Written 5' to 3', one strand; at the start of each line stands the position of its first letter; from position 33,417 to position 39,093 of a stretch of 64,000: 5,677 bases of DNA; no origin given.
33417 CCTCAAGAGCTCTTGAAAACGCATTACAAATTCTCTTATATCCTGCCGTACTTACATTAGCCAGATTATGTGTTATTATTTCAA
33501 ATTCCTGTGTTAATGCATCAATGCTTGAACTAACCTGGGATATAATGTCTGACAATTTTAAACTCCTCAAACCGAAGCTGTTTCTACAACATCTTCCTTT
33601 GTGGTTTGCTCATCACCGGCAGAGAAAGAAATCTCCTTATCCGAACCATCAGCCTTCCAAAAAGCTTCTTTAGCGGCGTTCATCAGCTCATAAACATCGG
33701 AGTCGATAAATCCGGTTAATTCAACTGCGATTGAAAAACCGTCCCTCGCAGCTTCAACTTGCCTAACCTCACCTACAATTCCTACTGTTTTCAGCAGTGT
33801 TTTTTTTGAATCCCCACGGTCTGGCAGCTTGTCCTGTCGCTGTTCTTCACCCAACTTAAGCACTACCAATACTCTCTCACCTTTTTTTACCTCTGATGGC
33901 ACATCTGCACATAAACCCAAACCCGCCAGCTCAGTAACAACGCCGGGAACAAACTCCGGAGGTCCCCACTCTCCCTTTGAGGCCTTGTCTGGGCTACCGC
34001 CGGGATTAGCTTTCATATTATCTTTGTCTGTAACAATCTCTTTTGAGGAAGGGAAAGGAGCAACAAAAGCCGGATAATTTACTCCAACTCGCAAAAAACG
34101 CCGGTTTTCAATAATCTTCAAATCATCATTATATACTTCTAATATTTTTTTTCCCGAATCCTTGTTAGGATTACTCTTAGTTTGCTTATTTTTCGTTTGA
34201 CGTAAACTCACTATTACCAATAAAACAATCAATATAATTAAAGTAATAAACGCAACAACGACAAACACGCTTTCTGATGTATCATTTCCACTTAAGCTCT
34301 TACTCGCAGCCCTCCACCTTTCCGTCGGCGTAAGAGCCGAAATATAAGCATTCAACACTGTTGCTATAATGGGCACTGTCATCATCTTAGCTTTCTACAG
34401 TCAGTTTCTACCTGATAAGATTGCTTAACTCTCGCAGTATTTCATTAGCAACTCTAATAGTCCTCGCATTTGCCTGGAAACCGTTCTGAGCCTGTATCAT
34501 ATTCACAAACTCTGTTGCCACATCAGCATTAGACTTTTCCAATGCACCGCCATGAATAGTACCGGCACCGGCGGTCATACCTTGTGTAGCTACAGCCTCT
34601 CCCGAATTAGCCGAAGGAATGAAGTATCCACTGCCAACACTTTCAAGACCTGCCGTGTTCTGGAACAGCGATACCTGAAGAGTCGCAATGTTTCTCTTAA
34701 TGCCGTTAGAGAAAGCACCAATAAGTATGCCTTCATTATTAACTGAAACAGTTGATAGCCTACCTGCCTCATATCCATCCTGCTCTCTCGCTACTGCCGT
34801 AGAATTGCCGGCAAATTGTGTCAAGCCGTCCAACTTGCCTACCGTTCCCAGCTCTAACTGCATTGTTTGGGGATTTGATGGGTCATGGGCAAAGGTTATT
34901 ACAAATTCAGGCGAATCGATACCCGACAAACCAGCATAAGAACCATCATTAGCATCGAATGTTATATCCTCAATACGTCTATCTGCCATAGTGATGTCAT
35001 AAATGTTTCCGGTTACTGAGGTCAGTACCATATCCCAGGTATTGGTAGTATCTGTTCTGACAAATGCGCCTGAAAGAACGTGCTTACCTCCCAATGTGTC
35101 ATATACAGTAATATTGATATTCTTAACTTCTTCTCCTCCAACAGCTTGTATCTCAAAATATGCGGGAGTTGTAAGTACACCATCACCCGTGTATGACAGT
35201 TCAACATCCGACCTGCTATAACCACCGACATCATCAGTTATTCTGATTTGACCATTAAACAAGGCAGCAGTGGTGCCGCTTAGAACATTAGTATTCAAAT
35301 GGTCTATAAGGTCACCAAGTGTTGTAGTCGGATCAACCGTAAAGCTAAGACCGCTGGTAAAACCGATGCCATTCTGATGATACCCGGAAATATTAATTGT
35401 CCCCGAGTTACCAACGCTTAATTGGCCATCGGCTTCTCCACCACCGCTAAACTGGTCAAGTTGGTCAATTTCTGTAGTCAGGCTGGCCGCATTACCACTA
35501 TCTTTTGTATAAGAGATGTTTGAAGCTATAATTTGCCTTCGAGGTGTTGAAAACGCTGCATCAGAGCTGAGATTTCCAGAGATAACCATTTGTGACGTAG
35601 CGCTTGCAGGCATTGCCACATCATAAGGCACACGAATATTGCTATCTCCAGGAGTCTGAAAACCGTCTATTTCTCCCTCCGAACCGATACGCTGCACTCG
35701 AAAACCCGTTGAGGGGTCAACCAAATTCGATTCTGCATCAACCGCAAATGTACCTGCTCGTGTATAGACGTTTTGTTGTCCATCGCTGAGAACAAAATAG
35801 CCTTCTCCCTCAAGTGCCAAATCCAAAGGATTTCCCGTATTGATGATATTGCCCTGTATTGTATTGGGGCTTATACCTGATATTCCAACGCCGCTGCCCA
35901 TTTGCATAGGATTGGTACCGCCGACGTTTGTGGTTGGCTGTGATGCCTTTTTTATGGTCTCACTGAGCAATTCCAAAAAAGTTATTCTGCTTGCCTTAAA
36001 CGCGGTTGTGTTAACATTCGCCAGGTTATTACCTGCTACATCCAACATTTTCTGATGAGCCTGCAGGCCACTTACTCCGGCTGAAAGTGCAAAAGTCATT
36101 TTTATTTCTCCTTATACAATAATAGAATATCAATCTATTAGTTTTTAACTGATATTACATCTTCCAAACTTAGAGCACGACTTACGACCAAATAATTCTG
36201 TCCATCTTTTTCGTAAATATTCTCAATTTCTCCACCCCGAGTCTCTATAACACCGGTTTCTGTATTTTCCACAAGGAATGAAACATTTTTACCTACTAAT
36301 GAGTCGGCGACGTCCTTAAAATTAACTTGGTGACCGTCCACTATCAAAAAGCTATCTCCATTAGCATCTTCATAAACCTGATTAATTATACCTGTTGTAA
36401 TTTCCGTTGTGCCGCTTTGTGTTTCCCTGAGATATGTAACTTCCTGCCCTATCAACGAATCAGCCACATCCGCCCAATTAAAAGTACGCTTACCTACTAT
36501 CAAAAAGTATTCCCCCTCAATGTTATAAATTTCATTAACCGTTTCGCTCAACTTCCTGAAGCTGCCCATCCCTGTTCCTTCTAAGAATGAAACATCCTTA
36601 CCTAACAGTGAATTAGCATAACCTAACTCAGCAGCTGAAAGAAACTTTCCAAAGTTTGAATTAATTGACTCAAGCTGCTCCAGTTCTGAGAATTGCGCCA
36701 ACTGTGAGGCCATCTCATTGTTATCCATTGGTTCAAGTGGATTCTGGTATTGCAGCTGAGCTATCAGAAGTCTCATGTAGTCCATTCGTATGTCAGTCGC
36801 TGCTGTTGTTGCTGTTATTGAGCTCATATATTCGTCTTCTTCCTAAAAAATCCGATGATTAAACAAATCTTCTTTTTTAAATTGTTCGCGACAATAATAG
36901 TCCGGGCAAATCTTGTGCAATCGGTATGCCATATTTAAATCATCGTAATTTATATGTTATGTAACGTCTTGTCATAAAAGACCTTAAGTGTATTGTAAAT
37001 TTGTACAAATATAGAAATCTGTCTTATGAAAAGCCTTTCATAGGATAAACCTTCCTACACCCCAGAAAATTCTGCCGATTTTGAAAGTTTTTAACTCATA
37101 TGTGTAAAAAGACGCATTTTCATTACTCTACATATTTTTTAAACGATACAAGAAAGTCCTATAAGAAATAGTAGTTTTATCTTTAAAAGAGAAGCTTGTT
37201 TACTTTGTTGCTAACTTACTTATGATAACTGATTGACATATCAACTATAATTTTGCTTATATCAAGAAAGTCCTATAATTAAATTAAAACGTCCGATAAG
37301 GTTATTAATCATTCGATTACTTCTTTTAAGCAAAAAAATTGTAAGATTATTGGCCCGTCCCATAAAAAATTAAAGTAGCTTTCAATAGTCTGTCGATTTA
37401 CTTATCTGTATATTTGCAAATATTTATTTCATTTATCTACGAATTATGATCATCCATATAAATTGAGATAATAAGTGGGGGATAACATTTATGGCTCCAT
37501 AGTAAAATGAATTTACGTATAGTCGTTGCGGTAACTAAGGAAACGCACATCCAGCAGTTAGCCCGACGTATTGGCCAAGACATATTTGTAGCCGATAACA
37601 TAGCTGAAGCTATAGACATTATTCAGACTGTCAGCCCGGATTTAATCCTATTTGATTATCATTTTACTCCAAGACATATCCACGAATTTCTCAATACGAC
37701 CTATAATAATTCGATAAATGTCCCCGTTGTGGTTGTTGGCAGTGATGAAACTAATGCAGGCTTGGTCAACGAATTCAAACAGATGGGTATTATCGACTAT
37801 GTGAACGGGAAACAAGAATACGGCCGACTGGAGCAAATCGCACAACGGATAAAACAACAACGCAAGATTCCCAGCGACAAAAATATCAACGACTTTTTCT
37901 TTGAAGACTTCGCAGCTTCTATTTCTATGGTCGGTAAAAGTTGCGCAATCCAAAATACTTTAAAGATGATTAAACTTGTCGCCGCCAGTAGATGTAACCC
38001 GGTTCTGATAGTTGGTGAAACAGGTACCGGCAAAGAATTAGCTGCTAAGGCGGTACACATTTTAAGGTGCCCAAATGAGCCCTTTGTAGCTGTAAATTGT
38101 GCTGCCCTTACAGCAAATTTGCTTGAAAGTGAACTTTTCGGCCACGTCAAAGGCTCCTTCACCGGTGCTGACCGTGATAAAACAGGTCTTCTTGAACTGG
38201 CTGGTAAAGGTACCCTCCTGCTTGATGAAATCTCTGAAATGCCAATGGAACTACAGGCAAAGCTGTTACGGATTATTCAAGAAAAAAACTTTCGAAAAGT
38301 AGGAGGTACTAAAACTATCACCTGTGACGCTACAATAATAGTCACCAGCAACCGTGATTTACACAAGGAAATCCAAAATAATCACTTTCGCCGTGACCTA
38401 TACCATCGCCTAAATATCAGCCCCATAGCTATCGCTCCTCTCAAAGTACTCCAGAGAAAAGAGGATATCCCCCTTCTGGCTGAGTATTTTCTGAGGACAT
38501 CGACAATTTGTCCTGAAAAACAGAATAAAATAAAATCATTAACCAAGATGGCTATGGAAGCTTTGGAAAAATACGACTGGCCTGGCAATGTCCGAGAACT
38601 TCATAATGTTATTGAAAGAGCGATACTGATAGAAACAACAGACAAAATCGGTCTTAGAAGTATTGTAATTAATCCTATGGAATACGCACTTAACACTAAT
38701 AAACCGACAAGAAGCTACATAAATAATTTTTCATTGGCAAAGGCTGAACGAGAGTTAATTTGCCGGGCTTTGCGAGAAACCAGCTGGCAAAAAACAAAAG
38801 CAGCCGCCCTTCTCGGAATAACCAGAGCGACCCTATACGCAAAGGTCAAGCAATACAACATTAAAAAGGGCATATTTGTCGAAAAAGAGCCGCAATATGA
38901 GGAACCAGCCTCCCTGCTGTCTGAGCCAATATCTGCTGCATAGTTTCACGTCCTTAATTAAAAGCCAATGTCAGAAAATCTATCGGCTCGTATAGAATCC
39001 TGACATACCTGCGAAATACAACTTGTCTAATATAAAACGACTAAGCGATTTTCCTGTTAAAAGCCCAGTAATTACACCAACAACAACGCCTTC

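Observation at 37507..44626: Two sigma-54 activators with atypical receivers, no histidine kinase, sandwiching two membrane TPR proteins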

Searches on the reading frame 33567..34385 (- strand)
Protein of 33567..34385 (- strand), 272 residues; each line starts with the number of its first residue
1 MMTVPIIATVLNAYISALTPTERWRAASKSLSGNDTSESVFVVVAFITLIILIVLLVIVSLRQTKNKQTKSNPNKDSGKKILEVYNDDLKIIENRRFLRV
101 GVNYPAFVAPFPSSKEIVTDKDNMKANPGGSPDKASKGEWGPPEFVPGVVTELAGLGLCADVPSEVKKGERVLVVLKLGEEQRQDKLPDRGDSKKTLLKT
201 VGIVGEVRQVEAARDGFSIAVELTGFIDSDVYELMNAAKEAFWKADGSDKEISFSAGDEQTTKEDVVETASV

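Call 4: search_protein_families(library=pfam, proteins=[window:33567-34385:-], max_evalue=0.01)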
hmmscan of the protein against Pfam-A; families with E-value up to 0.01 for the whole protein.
window:33567-34385:- (272 aa): 2 families
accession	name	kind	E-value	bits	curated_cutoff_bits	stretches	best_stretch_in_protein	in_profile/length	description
PF15872.10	SRTM1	-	0.0048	17.5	27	1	16-74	17-73/103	Serine-rich and transmembrane domain-containing protein 1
PF15102.11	TMEM154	-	0.007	16.7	30.3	0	35-89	57-113/153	TMEM154 protein family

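Call 18: search_protein_families(library=ncbifam, proteins=[window:33567-34385:-], max_evalue=0.01)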
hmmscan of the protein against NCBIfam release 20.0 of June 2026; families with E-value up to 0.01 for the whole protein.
window:33567-34385:- (272 aa): 2 families
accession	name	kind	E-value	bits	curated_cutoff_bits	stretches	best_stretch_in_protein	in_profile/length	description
NF033218.1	anchor_AmaP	equivalog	0.0018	18.1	55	1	7-69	17-78/166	alkaline shock response membrane anchor protein AmaP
NF047506.1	VWA_BatB_Lepto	exception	0.0095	15.1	350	0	4-77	12-85/324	VWA domain-containing protein BatB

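Call 54: search_protein_families(library=pfam, proteins=[window:33567-34385:-], max_evalue=1)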
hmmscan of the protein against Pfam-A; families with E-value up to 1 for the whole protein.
window:33567-34385:- (272 aa): 8 families
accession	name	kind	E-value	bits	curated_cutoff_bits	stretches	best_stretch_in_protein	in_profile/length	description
PF15872.10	SRTM1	-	0.0048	17.5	27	1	16-74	17-73/103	Serine-rich and transmembrane domain-containing protein 1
PF15102.11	TMEM154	-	0.007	16.7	30.3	1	35-89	57-113/153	TMEM154 protein family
PF13347.12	MFS_2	-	0.012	14.6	27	1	34-100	164-229/427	MFS/sugar transport protein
PF15820.10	ECSCR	-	0.014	15.7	27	1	33-71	12-57/104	Endothelial cell-specific chemotaxis regulator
PF11027.13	DUF2615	-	0.072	13.6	23.4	1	28-77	43-91/104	Protein of unknown function (DUF2615)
PF06143.16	Baculo_11_kDa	-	0.11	12.6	28.4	1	42-72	39-72/84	Baculovirus 11 kDa family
PF25184.1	YxzE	-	0.15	13.5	40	1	44-74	5-35/65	YxzE-like putative bacteriocin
PF14575.11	EphA2_TM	-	0.15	13.2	28.9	1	42-76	4-36/74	Ephrin type-A receptor 2 transmembrane domain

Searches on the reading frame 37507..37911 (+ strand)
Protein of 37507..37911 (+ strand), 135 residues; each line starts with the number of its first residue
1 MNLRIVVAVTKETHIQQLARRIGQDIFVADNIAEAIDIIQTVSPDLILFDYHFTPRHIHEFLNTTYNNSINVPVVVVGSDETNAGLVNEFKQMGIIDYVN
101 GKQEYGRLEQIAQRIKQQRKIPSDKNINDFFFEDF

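Call 57: search_solved_structures(query=window:37507-37911:+, max_evalue=10, show_alignments=4)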
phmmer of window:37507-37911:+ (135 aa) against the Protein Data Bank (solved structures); distinct sequences matched with E-value up to 10: 21.
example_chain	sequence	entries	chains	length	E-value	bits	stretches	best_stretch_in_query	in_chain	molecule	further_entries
5lwk_A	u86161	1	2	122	0.0031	21.4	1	24-116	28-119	Transcriptional regulatory protein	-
6ifh_A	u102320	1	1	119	0.0041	21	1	16-98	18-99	Sporulation initiation phosphotransferase F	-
8svz_A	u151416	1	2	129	0.034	18.1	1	6-118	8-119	Two-component response regulator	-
5ep0_A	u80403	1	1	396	0.043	17.7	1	21-102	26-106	Putative repressor protein luxO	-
5lwl_A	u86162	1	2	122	0.049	17.5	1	24-116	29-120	Transcriptional regulatory protein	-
1pey_A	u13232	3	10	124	0.079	16.9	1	16-98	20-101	Sporulation initiation phosphotransferase F | SPORULATION RESPONSE REGULATORY PROTEIN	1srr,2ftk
1fsp_A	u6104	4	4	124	0.089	16.7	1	17-98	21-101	STAGE 0 SPORULATION PROTEIN F | SPORULATION RESPONSE REGULATORY PROTEIN | Sporulation initiation phosphotransferase F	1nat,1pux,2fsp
3q15_C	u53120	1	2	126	0.093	16.6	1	17-98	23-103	Sporulation initiation phosphotransferase F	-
1f51_E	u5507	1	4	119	0.094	16.6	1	17-98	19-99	SPORULATION INITIATION PHOSPHOTRANSFERASE F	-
2zwm_A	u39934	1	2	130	0.11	16.3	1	19-100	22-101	Transcriptional regulatory protein yycF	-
3f6p_A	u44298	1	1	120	0.12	16.3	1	19-100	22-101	Transcriptional regulatory protein yycF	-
2jvi_A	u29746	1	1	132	0.16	15.9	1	17-97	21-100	Sporulation initiation phosphotransferase F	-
2jvj_A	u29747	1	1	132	0.19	15.6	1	17-99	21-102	Sporulation initiation phosphotransferase F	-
1mvo_A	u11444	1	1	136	0.27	15.1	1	2-80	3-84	PhoP response regulator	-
2jvk_A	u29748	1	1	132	0.32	14.9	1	17-99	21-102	Sporulation initiation phosphotransferase F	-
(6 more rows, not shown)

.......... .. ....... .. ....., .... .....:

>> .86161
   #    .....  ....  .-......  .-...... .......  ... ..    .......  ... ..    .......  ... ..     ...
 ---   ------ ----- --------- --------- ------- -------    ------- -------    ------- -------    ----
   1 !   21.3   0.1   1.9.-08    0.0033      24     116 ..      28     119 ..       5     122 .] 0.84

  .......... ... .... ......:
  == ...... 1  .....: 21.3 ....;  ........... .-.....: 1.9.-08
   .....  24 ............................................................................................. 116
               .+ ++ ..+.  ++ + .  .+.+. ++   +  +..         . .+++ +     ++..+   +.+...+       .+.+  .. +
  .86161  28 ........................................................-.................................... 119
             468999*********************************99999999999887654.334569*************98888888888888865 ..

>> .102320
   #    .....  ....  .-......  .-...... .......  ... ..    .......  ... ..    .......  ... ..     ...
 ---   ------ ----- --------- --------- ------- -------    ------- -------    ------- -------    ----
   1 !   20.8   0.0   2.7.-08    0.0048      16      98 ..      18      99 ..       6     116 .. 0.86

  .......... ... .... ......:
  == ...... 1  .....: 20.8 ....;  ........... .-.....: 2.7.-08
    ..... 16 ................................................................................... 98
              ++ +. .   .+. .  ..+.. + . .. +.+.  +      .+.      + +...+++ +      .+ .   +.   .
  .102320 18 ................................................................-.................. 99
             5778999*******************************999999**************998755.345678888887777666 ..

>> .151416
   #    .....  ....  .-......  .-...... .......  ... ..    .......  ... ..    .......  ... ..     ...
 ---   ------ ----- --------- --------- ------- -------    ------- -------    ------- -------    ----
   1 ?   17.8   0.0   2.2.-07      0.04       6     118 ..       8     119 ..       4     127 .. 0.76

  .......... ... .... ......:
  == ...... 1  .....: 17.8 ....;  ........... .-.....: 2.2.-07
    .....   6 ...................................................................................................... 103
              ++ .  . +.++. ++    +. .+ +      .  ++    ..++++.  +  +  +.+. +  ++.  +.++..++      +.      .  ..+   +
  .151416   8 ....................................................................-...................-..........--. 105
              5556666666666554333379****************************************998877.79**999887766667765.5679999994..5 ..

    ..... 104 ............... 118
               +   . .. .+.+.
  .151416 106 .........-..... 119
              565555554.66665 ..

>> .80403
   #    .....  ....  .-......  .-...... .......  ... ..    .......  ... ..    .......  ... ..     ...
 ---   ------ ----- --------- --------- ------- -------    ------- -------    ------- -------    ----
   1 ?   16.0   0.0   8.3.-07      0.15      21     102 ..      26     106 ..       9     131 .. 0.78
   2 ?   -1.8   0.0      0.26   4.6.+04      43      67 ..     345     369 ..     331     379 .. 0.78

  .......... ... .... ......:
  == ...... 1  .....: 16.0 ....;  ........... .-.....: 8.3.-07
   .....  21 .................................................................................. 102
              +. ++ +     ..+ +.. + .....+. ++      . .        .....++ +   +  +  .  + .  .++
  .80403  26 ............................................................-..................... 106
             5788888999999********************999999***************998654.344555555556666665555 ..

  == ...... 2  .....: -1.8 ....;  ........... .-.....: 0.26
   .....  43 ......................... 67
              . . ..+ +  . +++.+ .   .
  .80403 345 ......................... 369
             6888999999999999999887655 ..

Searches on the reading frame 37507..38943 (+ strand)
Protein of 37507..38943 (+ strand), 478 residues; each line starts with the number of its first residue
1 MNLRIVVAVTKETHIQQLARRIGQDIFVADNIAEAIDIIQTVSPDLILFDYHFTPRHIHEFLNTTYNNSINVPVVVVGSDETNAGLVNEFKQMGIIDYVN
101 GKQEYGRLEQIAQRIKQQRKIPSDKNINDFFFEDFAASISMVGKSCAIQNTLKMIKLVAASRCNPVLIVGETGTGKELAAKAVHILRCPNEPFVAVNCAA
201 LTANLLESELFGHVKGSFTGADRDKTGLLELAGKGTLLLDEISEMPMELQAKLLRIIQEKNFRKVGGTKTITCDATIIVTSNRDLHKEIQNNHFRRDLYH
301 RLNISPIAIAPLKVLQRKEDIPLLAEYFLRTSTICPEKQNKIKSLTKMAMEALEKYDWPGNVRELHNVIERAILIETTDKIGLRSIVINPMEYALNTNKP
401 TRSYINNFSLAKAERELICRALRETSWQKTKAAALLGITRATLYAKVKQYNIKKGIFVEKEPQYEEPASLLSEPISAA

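Call 4: search_protein_families(library=pfam, proteins=[window:37507-38943:+], max_evalue=0.01)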
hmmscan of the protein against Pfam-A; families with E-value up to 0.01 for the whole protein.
window:37507-38943:+ (478 aa): 11 families
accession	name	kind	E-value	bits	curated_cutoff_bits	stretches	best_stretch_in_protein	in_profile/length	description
PF00158.32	Sigma54_activat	-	1.5e-60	204.2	20.2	1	141-307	1-167/168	Sigma-54 interaction domain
PF25601.1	AAA_lid_14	-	3.4e-21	75.3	27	1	316-385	2-69/87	AAA+ ATPase lid domain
PF14532.12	Sigma54_activ_2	-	1.9e-18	67.5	25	1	142-312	1-138/138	Sigma-54 interaction domain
PF02954.25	HTH_8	-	7.7e-12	45.2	22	1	410-450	2-42/42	Bacterial regulatory protein, Fis family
PF07728.20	AAA_5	-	3.6e-08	34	22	1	165-284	1-124/139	AAA domain (dynein-related subfamily)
PF07724.20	AAA_2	-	8.4e-05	23.1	27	1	166-294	6-136/166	AAA domain (Cdc48 subfamily)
PF00072.30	Response_reg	-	0.00013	22.6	30.2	1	15-108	14-106/111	Response regulator receiver domain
PF01078.27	Mg_chelatase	-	0.00039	20.3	20.3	0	153-259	12-132/207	Magnesium chelatase, subunit ChlI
PF18024.7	HTH_50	-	0.00093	19.3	27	1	411-452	9-49/50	Helix-turn-helix domain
PF08298.17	AAA_PrkA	-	0.0018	17.8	25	1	227-305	227-305/358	PrkA AAA domain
PF00004.35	AAA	-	0.0021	18.9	21.2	1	166-289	1-114/131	ATPase family associated with various cellular activities (AAA)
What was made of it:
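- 37507..38943 (+): ACT1: a sigma-54 activator (AAA+ domain with a GSFTGA loop, Fis-type HTH) with a pseudo-receiver. It is the probable top-tier regulator. Pfam (call 4).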

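Call 18: search_protein_families(library=ncbifam, proteins=[window:37507-38943:+], max_evalue=0.01)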
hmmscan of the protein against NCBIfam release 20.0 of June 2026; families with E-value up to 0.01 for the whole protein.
window:37507-38943:+ (478 aa): 35 families (the best 25 are shown)
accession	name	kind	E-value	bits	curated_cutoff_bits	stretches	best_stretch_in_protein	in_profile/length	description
NF041552.1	TF_PrdR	equivalog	8.1e-94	315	795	1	140-451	268-577/577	sigma-54 dependent transcriptional regulator PrdR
TIGR01817.1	nifA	equivalog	6.1e-89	299.2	528.85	1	123-389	180-441/534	nif-specific transcriptional activator NifA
NF008469.0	PRK11361.1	equivalog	1.1e-87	294.7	714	1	22-453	27-457/461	acetoacetate metabolism transcriptional regulator AtoC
TIGR02915.1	PEP_resp_reg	equivalog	1.1e-86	291.5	502.6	1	24-453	21-445/445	PEP-CTERM-box response regulator transcription factor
NF003451.0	PRK05022.1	equivalog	2.1e-86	290.7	476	1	116-453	166-511/512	nitric oxide reductase transcriptional regulator NorR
NF038308.1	RNA_repair_RtcR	equivalog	2.6e-86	290.6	650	1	106-459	148-525/530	RNA repair transcriptional activator RtcR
TIGR01818.1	ntrC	equivalog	8.4e-86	288.6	558.6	2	19-386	18-377/463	nitrogen regulation protein NR(I)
NF007689.0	PRK10365.1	equivalog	1.6e-85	287.6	760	1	9-447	15-439/441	sigma-54-dependent response regulator transcription factor ZraR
NF050807.1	TransRegFlbDCaul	equivalog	1.1e-83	281.6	750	1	14-460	15-447/454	sigma-54-dependent transcriptional regulator FlbD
NF011958.0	PRK15429.1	equivalog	3.8e-79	267.1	830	1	141-455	381-689/692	formate hydrogenlyase transcriptional activator FlhA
NF041946.1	LuxO_transreg_Vib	equivalog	1.4e-78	264.8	800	1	22-450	19-460/463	quorum-sensing sigma-54 dependent transcriptional regulator LuxO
TIGR02974.1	phageshock_pspF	equivalog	2.1e-76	257.3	443.55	1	142-399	2-256/336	phage shock protein operon transcriptional activator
TIGR02329.1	propionate_PrpR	equivalog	3.7e-75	253.6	499.2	1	140-448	213-525/526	propionate catabolism operon regulatory protein PrpR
NF011953.0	PRK15424.1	equivalog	3e-74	250.5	703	1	140-451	220-535/538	propionate catabolism operon regulatory protein PrpR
NF051870.1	NAssimRespRegNtrX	equivalog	3.1e-73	247.2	600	1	23-449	25-449/452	nitrogen assimilation response regulator NtrX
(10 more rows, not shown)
